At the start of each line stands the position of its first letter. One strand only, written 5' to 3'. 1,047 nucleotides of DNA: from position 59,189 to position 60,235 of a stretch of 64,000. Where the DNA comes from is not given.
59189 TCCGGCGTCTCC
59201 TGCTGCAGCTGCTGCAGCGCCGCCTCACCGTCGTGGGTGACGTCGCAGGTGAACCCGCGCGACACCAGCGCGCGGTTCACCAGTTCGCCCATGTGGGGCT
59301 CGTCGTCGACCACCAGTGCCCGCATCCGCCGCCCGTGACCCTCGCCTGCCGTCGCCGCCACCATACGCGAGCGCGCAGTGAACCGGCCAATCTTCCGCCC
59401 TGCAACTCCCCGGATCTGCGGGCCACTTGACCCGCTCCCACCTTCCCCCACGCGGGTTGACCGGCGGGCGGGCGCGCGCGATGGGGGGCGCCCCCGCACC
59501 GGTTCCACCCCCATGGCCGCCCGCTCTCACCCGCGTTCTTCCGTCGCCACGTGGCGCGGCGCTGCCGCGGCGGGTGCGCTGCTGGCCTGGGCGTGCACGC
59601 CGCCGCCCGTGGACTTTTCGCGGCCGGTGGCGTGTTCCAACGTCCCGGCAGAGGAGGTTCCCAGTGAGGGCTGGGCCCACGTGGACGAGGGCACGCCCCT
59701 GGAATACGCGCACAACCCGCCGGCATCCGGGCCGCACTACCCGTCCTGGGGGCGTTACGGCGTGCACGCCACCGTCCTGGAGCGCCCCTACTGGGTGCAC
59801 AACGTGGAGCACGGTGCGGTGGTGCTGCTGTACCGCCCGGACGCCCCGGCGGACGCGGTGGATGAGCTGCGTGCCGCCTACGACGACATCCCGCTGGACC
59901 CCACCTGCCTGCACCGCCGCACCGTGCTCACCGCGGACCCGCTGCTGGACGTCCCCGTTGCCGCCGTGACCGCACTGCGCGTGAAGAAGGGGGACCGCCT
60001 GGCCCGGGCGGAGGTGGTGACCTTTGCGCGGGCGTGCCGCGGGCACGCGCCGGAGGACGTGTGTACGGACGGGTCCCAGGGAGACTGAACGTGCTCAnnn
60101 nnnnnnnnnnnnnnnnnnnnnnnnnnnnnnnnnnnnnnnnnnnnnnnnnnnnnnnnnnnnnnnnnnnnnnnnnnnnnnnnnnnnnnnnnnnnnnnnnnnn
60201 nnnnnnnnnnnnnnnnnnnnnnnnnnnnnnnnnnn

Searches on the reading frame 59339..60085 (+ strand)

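Call 25: search_protein_families(library=pfam, proteins=[window:59339-60085:+], max_evalue=0.0001)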
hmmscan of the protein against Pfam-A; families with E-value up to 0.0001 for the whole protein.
window:59339-60085:+ (249 aa): 1 family
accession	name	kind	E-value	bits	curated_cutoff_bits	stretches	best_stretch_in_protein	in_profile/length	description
PF11303.13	DUF3105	-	8e-24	84.6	25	1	114-240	1-124/130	Protein of unknown function (DUF3105)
